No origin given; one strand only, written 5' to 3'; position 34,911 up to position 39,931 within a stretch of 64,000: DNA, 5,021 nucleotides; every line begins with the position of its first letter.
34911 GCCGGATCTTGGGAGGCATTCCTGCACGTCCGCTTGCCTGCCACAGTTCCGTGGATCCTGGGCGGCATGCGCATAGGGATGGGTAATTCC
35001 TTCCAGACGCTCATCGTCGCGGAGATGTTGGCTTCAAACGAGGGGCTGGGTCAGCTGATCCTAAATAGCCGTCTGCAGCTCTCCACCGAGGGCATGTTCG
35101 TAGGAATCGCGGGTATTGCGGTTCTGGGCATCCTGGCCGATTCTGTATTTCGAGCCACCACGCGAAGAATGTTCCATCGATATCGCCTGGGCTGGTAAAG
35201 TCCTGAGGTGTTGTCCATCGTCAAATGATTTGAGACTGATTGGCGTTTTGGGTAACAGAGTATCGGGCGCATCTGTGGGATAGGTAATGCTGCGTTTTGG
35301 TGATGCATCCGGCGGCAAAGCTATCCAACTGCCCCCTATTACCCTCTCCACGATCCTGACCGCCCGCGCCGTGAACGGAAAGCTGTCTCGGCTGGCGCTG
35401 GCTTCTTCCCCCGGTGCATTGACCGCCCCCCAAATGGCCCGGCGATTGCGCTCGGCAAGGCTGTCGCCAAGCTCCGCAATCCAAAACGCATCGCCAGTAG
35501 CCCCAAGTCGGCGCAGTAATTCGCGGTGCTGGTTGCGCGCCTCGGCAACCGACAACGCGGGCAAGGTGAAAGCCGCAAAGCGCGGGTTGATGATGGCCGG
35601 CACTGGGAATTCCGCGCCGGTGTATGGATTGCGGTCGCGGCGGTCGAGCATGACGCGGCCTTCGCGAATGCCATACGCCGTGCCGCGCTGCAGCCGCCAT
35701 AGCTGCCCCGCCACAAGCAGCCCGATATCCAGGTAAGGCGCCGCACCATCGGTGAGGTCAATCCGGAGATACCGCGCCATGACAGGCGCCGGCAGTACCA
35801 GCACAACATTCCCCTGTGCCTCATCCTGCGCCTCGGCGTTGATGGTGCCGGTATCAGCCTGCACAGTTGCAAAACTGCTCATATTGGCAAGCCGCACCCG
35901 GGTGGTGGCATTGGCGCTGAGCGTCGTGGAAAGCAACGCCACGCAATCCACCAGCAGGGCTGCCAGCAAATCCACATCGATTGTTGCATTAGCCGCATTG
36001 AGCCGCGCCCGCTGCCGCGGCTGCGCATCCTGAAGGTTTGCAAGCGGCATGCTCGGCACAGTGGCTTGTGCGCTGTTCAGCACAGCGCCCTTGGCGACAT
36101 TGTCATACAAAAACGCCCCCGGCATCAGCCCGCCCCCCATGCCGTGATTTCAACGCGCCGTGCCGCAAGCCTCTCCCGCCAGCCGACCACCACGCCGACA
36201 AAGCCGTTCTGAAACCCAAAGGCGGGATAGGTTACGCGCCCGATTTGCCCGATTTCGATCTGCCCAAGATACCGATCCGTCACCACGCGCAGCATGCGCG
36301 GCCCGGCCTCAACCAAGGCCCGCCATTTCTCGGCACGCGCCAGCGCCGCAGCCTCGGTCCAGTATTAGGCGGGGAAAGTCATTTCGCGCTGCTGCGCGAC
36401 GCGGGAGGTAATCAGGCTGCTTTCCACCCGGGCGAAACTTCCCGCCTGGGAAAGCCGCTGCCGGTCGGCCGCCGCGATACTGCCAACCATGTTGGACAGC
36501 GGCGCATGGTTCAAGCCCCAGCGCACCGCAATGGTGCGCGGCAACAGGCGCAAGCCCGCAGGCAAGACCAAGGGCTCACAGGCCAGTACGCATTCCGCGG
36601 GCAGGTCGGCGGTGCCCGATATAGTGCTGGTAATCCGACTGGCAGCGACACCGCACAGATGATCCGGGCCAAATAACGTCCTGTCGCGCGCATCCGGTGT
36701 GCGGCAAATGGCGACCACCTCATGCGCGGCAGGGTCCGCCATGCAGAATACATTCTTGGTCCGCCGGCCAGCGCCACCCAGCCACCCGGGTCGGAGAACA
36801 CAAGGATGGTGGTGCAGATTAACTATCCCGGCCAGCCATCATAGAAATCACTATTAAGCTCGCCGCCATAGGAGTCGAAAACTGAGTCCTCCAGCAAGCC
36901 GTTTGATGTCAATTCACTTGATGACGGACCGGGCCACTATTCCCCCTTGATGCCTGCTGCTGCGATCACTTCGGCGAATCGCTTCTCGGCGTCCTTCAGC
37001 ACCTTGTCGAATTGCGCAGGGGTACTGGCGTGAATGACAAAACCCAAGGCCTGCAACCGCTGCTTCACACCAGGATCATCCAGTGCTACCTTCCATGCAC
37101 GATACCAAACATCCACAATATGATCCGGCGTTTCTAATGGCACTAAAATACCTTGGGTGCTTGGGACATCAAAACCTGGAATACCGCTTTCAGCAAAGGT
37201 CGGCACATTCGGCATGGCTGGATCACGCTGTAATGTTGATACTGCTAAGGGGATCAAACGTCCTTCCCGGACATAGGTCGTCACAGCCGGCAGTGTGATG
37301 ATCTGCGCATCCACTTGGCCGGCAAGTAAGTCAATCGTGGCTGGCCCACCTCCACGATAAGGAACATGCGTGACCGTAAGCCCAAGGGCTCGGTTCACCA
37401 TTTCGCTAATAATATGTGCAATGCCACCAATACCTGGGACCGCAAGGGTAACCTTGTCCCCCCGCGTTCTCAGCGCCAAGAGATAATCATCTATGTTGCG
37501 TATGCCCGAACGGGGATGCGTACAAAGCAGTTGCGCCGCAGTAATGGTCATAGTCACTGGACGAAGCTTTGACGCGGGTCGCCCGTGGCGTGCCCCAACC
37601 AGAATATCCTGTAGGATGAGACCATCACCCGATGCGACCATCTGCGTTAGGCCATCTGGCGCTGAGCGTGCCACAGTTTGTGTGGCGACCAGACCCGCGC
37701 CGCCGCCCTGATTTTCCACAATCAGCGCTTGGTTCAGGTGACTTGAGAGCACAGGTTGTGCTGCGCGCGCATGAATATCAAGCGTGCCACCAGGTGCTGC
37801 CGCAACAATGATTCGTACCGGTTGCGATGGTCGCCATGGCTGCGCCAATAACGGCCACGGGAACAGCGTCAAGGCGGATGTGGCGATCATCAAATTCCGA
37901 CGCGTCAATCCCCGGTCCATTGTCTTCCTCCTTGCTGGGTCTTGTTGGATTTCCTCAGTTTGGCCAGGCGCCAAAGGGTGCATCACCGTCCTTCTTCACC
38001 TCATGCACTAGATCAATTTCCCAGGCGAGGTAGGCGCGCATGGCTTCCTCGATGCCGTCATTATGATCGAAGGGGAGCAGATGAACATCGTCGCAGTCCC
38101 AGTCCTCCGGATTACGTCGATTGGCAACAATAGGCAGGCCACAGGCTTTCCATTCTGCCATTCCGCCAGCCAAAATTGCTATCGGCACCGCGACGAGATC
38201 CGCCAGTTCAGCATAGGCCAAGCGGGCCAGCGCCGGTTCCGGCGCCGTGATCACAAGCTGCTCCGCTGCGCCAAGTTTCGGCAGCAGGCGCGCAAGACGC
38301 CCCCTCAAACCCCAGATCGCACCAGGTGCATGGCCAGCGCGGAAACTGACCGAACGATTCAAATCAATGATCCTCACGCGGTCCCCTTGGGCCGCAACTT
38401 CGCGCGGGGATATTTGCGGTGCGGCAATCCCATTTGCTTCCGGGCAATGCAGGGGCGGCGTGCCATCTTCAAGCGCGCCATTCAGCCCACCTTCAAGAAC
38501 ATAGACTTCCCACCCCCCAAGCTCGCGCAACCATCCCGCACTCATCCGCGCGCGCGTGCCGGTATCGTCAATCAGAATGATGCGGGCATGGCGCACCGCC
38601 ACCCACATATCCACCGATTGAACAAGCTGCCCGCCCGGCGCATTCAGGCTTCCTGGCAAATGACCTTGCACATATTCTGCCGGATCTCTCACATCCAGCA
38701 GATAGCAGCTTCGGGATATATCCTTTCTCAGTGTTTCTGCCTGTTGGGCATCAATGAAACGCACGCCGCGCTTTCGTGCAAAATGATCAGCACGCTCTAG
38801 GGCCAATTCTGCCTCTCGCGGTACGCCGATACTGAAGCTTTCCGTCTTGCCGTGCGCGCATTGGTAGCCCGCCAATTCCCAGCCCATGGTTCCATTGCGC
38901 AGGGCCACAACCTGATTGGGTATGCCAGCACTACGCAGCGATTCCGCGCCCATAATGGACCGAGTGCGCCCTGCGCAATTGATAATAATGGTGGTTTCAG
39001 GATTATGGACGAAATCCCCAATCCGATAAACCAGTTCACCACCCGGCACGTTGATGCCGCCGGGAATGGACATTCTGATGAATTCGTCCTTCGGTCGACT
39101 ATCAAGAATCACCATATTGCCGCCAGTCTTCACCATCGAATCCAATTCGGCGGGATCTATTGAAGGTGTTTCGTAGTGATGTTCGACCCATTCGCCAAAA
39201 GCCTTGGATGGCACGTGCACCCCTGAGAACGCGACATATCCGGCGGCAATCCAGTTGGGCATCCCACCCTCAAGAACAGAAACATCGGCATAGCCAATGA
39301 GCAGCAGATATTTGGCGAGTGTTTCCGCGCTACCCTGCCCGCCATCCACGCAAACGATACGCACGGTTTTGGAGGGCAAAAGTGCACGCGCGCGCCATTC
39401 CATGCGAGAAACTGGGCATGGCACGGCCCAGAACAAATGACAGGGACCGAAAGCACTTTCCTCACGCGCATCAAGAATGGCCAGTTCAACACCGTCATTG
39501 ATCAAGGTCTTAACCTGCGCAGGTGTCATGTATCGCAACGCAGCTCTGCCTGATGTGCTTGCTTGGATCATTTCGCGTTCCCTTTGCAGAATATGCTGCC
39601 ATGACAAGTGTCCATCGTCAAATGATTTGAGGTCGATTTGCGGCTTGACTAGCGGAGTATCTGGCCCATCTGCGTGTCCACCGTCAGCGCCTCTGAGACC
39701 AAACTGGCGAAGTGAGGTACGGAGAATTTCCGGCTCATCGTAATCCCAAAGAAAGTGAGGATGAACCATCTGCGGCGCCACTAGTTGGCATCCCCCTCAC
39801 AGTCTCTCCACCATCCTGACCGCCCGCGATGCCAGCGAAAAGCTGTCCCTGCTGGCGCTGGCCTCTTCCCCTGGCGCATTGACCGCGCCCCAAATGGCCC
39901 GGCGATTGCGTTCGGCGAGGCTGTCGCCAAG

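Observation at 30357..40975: Array of three diverged phage tail-gene copies, each followed by a different metabolic cassette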

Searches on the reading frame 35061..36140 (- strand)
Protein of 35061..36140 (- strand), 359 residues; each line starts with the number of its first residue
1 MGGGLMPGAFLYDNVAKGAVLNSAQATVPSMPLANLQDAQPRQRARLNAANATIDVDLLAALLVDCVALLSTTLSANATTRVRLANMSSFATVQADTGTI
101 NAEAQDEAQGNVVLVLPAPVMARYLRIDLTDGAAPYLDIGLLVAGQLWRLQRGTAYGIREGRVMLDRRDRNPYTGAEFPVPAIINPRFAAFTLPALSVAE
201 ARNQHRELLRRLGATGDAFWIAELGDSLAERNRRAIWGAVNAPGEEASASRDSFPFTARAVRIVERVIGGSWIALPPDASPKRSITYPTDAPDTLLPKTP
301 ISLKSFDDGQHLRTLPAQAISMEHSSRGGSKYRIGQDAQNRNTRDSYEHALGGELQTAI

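Call 75: find_encoding_contigs(protein=window:35061-36140:-, flank=6000, max_places=6)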
Protein window:35061-36140:- (359 aa): 19 contigs read that carry it; 6 places shown.
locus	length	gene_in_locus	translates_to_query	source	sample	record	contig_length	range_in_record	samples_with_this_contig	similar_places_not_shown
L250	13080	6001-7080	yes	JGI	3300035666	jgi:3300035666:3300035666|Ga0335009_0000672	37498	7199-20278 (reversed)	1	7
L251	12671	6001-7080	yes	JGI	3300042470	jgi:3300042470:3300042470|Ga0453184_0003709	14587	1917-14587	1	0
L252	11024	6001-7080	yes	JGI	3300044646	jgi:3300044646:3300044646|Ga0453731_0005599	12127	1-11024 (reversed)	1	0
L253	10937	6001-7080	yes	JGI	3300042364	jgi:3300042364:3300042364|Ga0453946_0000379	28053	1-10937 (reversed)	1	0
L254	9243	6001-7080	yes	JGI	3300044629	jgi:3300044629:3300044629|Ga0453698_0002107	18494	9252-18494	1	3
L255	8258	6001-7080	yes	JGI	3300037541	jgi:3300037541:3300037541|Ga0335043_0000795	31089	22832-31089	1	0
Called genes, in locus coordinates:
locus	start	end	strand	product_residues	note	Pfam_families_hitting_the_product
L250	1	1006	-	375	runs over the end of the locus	PF02515:CoA_transf_3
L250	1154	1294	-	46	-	-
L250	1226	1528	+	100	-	-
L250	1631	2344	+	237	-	-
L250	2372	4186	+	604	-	PF00581:Rhodanese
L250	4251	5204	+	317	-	PF03401:TctC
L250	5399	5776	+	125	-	-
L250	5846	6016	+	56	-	-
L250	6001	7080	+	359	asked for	-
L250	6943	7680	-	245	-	PF00528:BPD_transp_1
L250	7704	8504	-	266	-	PF00528:BPD_transp_1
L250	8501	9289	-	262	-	PF00005:ABC_tran, PF13304:AAA_21 (faint)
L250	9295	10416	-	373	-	PF09084:NMT1, PF13379:NMT1_2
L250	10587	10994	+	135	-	-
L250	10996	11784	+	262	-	-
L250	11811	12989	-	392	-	PF07690:MFS_1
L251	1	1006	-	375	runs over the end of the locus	PF02515:CoA_transf_3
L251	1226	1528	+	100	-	-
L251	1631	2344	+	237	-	-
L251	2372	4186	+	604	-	PF00581:Rhodanese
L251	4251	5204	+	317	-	PF03401:TctC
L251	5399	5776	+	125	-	-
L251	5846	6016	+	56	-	-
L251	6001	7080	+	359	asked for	-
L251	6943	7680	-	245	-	PF00528:BPD_transp_1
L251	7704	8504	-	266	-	PF00528:BPD_transp_1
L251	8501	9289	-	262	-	PF00005:ABC_tran, PF13304:AAA_21 (faint)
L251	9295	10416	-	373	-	PF09084:NMT1, PF13379:NMT1_2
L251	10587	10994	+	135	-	-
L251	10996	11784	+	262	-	-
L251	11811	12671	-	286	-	?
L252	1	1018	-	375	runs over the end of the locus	PF02515:CoA_transf_3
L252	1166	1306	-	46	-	-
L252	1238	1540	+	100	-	-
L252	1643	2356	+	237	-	-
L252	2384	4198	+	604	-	PF00581:Rhodanese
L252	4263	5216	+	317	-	PF03401:TctC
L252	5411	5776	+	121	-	-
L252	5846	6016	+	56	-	-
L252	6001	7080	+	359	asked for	-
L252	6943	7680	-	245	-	PF00528:BPD_transp_1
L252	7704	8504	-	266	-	PF00528:BPD_transp_1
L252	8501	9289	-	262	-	PF00005:ABC_tran, PF13304:AAA_21 (faint)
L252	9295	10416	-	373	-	PF09084:NMT1, PF13379:NMT1_2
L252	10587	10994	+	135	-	-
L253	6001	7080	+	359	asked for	-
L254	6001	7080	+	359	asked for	-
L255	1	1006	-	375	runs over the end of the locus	PF02515:CoA_transf_3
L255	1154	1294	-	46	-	-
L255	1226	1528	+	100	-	-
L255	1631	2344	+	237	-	-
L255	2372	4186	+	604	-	PF00581:Rhodanese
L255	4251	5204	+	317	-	PF03401:TctC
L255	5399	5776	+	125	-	-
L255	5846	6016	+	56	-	-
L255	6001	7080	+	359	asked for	-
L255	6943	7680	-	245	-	PF00528:BPD_transp_1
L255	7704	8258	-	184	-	?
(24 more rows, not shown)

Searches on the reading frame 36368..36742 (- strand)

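Call 7: search_protein_families(library=pfam, proteins=[window:36368-36742:-], max_evalue=0.1)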
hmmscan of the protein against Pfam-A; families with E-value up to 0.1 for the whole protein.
window:36368-36742:- (125 aa): 0 families

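Call 8: search_protein_families(library=phrogs, proteins=[window:36368-36742:-], max_evalue=0.1)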
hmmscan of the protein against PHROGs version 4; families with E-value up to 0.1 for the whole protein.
window:36368-36742:- (125 aa): 1 family
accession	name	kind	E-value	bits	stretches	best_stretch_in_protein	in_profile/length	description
phrog_8763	-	tail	0.067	12.3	1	14-44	614-643/1024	tail protein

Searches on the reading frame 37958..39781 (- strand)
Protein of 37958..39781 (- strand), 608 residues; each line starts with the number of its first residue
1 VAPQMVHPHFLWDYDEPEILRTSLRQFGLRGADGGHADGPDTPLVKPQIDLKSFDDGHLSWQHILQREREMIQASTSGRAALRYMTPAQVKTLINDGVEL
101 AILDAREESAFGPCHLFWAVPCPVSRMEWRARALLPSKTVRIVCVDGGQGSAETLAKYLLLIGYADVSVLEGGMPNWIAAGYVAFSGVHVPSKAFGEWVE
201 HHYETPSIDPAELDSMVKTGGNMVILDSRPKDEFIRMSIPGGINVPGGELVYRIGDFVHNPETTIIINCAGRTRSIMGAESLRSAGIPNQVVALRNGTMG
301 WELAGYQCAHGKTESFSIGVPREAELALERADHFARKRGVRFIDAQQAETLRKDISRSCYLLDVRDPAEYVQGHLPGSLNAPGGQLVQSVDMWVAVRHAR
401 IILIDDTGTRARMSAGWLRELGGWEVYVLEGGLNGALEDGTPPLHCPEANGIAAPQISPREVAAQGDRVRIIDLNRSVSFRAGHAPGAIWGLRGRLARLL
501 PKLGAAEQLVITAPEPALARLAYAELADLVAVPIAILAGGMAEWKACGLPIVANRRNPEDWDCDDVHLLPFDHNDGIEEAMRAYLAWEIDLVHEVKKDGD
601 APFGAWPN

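Call 38: search_protein_families(library=pfam, proteins=[window:37958-39781:-], max_evalue=0.001)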
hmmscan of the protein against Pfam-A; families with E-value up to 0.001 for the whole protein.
window:37958-39781:- (608 aa): 1 family
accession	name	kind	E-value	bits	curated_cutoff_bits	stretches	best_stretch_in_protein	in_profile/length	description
PF00581.25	Rhodanese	-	1.6e-44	150.9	22.2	3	348-435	2-98/102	Rhodanese-like domain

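Call 53: find_related_loci(query=window:37958-39586:-, collection=genome_contigs, flank=10000)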
Query window:37958-39586:- (543 aa) in genome_contigs; peptide patterns used: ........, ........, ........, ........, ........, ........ (x = any residue, [..] = any of these).
496 stretches matched a pattern; 455 encode a relative of the query (tblastn E <= 1e-3); the best 80 are kept; 80 distinct loci.
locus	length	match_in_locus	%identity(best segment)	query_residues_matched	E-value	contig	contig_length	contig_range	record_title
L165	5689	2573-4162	68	14-541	0e+0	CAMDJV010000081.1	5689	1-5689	MAG: Rhodovarius crocodyli isolate MsE-30jul19-43 genome assembly, contig: MsE-30jul19-C22784, whole genome shotgun sequ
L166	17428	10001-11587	64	15-541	0e+0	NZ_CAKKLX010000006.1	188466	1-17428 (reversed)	Roseomonas sp. CECT 9278 isolate AB11; 160606 SFS 39, whole genome shotgun sequence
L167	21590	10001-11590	63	15-542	0e+0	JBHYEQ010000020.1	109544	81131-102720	MAG: Roseomonas sp. isolate CCAP1453_12_bin-013 CCAP1453_12_bin-013_c20, whole genome shotgun sequence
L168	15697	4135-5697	63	23-541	0e+0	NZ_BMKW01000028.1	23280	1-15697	Neoroseomonas lacus strain CGMCC 1.3617 sequence28, whole genome shotgun sequence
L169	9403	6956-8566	61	8-542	0e+0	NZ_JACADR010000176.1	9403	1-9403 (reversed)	Roseomonas rosulenta strain OP-27 176, whole genome shotgun sequence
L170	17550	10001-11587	63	15-541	0e+0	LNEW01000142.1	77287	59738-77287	MAG: Rhodospirillales bacterium Ga0074136 Ga0074136_1122.1, whole genome shotgun sequence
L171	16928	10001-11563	63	20-541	0e+0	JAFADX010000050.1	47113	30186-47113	MAG: Proteobacteria bacterium isolate OH_SBB_96 k127_128815, whole genome shotgun sequence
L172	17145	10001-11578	64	17-539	0e+0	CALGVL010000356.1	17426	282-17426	MAG TPA_asm: uncultured Acetobacteraceae bacterium isolate SRR4028141_bin.48_CONCOCT_v1.1_MAG genome assembly, contig: E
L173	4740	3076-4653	62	18-541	0e+0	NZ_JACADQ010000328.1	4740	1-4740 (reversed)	Neoroseomonas rubea strain MO17 328, whole genome shotgun sequence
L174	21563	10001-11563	63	23-541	0e+0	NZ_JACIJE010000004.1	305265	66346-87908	Neoroseomonas alkaliterrae strain DSM 25895 Ga0373337_04, whole genome shotgun sequence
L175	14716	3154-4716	62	23-541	0e+0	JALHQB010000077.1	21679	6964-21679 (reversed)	MAG: Acetobacteraceae bacterium isolate bin.6 c_000000010092, whole genome shotgun sequence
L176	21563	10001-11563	62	23-541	0e+0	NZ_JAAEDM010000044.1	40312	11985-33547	Neoroseomonas soli strain LMG 31231 contig00044, whole genome shotgun sequence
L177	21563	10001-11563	62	23-541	0e+0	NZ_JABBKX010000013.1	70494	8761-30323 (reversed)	Neoroseomonas marina strain JC162 Scaffold13, whole genome shotgun sequence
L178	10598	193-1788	62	10-541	0e+0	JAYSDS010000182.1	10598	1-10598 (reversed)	MAG: Roseomonas sp. isolate ZZ2_ZZA248_bin.13 NODE_4323_length_10598_cov_7.746562, whole genome shotgun sequence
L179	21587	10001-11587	63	15-541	0e+0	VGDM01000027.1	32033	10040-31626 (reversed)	MAG: Alphaproteobacteria bacterium isolate K_Offshore_40m_mx_120 K_Offshore_40m_mx_120_Ga0194133_10002101, whole genome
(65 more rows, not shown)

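Call 54: find_homologous_proteins(query=window:37958-39541:-, max_evalue=1e-100)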
Query window:37958-39541:- (528 aa): 7157 proteins with E <= 1e-100 among 8000 candidates; the best 120 are listed.
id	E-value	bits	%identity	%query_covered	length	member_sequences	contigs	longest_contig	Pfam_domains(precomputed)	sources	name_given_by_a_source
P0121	0.0e+0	1216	100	100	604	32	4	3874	PF00581.26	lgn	-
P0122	0.0e+0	1081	90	99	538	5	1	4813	PF00581.26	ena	-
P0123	0.0e+0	1067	88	100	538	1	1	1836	PF00581.26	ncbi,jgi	jgi:rhodanese-related sulfurtransferase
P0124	4.2e-243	826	69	99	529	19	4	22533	PF00581.26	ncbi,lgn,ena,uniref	ncbi:rhodanese-like domain-containing protein [Rhodovarius sp.]|uniref:rhodanese-like domain-contain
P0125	3.3e-242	823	68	99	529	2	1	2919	PF00581.26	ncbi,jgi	jgi:rhodanese-related sulfurtransferase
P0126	1.4e-222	758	64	99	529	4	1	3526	PF00581.26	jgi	jgi:rhodanese-related sulfurtransferase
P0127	2.8e-220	751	63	99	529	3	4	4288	PF00581.26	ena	-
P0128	8.0e-220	749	61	99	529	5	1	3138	PF00581.26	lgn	-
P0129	2.6e-219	747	63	99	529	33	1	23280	PF00581.26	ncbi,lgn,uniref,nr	ncbi:rhodanese-like domain-containing protein [Neoroseomonas lacus]|uniref:Thiosulfate sulfurtransfe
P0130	4.3e-219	747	63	99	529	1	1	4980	PF00581.26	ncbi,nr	ncbi:MAG TPA: rhodanese-like domain-containing protein [Roseomonas sp.]|nr:rhodanese-like domain-con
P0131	5.8e-219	746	63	98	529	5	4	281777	PF00581.26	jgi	jgi:rhodanese-related sulfurtransferase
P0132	2.8e-218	744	63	99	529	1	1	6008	PF00581.26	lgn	-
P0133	3.0e-218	744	63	98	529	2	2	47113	PF00581.26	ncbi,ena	-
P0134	3.5e-218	744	62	99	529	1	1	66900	PF00581.26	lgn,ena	-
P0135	6.3e-218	743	62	98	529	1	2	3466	PF00581.26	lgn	-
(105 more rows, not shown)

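Call 56: find_encoding_contigs(protein=P0121, flank=5000, max_places=6)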
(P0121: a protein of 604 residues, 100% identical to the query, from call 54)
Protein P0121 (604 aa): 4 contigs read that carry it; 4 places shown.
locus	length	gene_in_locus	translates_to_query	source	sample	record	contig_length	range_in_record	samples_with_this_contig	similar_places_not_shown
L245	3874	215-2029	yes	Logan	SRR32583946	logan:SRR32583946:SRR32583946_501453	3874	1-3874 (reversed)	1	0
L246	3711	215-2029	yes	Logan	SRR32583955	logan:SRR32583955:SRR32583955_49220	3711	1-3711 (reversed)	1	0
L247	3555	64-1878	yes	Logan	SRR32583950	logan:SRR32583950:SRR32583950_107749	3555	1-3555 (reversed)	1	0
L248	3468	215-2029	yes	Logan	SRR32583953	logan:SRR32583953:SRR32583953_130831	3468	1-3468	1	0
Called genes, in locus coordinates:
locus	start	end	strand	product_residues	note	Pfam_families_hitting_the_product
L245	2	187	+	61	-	?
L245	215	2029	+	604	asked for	PF00581:Rhodanese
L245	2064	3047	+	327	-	PF03401:TctC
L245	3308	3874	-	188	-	?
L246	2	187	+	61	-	?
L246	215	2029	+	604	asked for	PF00581:Rhodanese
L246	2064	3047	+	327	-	PF03401:TctC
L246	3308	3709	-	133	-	?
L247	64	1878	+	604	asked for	PF00581:Rhodanese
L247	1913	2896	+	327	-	PF03401:TctC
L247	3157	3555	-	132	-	?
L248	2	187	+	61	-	?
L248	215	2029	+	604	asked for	PF00581:Rhodanese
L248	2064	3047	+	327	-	PF03401:TctC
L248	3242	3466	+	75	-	?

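Call 57: find_encoding_contigs(protein=P0122, flank=5000, max_places=4)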
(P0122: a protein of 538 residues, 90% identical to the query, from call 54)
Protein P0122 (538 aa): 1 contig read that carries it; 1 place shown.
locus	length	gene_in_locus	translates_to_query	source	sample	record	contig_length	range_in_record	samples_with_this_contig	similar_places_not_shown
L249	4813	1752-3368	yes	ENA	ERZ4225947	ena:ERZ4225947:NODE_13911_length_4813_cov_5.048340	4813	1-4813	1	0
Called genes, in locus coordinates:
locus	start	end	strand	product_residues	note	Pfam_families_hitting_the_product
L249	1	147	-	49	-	?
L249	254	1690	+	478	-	PF01425:Amidase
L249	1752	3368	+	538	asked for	PF00581:Rhodanese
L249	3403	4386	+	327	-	PF03401:TctC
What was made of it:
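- L249 shows rhodanese-TctC behind an amidase gene with no phage genes on its 4.8-kb contig (call 57).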
